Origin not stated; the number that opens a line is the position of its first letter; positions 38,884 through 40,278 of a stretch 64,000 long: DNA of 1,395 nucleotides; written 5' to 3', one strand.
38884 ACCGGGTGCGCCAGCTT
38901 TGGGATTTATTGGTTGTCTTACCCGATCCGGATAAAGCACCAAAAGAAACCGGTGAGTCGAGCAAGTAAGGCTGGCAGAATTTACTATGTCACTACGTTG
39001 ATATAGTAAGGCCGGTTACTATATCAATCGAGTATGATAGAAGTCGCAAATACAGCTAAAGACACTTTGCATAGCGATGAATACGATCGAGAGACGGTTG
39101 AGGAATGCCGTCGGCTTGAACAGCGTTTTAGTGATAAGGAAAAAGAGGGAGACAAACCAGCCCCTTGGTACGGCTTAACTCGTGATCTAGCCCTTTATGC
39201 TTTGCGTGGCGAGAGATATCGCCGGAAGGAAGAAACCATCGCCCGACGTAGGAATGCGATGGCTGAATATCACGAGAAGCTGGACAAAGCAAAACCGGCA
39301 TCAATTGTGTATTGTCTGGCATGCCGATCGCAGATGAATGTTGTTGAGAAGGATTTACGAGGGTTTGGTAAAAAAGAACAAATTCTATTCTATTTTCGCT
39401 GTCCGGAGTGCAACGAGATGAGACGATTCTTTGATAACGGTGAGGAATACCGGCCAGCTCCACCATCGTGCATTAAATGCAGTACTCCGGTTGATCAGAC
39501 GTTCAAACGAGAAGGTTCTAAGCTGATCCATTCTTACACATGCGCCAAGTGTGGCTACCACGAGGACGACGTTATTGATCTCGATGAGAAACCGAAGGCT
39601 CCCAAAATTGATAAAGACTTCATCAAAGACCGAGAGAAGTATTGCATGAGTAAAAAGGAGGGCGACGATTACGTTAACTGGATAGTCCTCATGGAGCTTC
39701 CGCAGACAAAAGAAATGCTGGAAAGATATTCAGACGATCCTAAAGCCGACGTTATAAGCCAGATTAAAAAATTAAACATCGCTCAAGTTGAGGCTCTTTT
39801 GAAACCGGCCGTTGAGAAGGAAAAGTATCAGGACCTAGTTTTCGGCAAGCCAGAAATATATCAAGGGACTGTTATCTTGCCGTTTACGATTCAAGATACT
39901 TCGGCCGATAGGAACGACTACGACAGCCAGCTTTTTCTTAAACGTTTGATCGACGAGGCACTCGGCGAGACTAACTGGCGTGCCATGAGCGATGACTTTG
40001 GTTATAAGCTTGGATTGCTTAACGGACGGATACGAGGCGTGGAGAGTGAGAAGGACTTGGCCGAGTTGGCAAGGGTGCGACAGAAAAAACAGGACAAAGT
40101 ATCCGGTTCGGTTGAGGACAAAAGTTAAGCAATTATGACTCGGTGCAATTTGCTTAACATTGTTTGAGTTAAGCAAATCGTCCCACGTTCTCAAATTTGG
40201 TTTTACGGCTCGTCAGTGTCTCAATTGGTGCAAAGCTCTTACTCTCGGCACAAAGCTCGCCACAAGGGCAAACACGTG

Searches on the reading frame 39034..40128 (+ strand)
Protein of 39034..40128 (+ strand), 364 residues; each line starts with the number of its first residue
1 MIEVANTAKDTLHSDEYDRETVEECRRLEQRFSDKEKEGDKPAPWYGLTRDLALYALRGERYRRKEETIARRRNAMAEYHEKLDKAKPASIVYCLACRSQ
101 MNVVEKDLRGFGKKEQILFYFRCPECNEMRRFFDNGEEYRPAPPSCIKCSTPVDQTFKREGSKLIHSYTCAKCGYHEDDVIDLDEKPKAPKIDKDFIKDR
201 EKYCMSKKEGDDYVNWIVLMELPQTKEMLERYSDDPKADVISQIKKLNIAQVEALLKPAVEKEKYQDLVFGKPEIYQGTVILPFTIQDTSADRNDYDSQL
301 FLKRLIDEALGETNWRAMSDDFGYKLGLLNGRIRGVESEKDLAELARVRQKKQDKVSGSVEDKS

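Call 3: search_protein_families(library=pfam, proteins=[window:39034-40128:+], max_evalue=0.01)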
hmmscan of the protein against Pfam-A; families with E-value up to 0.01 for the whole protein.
window:39034-40128:+ (364 aa): 0 families

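Call 4: search_protein_families(library=padloc, proteins=[window:39034-40128:+], max_evalue=0.01)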
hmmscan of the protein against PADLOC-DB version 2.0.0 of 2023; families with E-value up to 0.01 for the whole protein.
window:39034-40128:+ (364 aa): 0 families

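Call 8: search_protein_families(library=ncbifam, proteins=[window:39034-40128:+], max_evalue=1)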
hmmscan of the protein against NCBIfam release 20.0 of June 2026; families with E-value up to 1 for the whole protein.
window:39034-40128:+ (364 aa): 4 families
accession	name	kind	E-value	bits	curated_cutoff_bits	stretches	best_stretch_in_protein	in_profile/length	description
TIGR03153.1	cytochr_NrfH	equivalog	0.068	13.2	134.2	1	53-173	14-132/138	cytochrome c nitrite reductase small subunit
TIGR00340.1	zpr1_rel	hypoth_equivalog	0.07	12.6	117.95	1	160-186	21-47/163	zinc finger protein ZPR1 homolog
TIGR00310.1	ZPR1_znf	domain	0.082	12.2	78.3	1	162-189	25-52/192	ZPR1 zinc finger domain-containing protein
NF004910.0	PRK06266.1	equivalog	0.92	8.7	180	1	115-137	138-160/185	transcription initiation factor E subunit alpha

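Call 92: search_protein_families(library=phrogs, proteins=[window:39034-40128:+], max_evalue=0.01)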
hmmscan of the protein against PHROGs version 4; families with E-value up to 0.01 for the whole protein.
window:39034-40128:+ (364 aa): 0 families

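Call 106: search_solved_structures(query=A6, max_evalue=1)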
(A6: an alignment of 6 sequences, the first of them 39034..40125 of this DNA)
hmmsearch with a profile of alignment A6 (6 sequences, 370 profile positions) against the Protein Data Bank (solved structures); distinct sequences matched with E-value up to 1: 11.
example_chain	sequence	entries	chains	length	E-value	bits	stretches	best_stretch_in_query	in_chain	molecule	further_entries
2qkd_A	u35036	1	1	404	0.1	14.8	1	153-190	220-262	Zinc finger protein ZPR1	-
4by9_C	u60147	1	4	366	0.11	14.8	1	245-299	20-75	NOP5/NOP56 RELATED PROTEIN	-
2nnw_A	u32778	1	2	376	0.12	14.6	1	245-299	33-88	NOP5/NOP56 related protein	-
3nvk_A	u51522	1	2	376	0.12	14.6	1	245-299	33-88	NOP5/NOP56 related protein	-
3nmu_A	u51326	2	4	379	0.12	14.6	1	245-299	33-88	NOP5/NOP56 related protein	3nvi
2e2z_A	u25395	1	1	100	0.37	13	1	123-193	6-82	Tim15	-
2dmd_A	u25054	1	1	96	0.38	12.9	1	146-201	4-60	Zinc finger protein 64, isoforms 1 and 2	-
9e6q_AU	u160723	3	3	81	0.42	12.8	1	246-285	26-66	Large ribosomal subunit protein uL23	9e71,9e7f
3h0g_I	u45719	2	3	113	0.55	12.4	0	152-186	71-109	DNA-directed RNA polymerase II subunit RPB9 | RNA polymerase II subunit Rpb9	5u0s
3nvm_A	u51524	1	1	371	0.84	11.8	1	245-299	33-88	NOP5/NOP56 related protein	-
3qt1_I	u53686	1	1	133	0.97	11.6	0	152-188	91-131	DNA-directed RNA polymerase II subunit RPB9, DNA-directed RNA polymerase III subunit RPC10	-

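Call 107: search_protein_families(library=pfam, alignment_id=A6, max_evalue=0.1)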
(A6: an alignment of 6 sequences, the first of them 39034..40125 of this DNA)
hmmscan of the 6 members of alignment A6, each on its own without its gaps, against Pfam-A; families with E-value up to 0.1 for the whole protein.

A. member 1, window:39034-40125:+ (364 aa): 2 families
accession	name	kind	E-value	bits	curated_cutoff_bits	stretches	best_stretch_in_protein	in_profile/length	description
PF12773.13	DZR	-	0.026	15.1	27.3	0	89-129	10-33/45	Double zinc ribbon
PF01155.25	HypA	-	0.085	13.3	28.9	0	80-139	59-105/112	Hydrogenase/urease nickel incorporation, metallochaperone, hypA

B. families by the number of members that match (of 6 scanned): 12 families
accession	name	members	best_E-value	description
PF12760.12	Zn_ribbon_IS1595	2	0.0002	Transposase zinc-ribbon domain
PF01155.25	HypA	2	0.0078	Hydrogenase/urease nickel incorporation, metallochaperone, hypA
PF24688.1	SseK_NleB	1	0.00095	SseK/NleB family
PF11968.14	Bmt2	1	0.007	25S rRNA (adenine(2142)-N(1))-methyltransferase, Bmt2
PF23107.1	Zf-C2H2_ZNF451_C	1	0.009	Two consecutive Zinc fingers C2H2 type, ZNF451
PF09723.15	Zn_ribbon_8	1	0.013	Zinc ribbon domain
PF12773.13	DZR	1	0.026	Double zinc ribbon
PF08274.17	Zn_Ribbon_YjdM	1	0.05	PhnA Zinc-Ribbon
PF13453.11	Zn_ribbon_TFIIB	1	0.054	Transcription factor zinc-finger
PF06806.18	DUF1233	1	0.064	Putative excisionase (DUF1233)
PF05265.19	DUF723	1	0.067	Protein of unknown function (DUF723)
PF01096.23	Zn_ribbon_TFIIS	1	0.067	Transcription factor S-II (TFIIS)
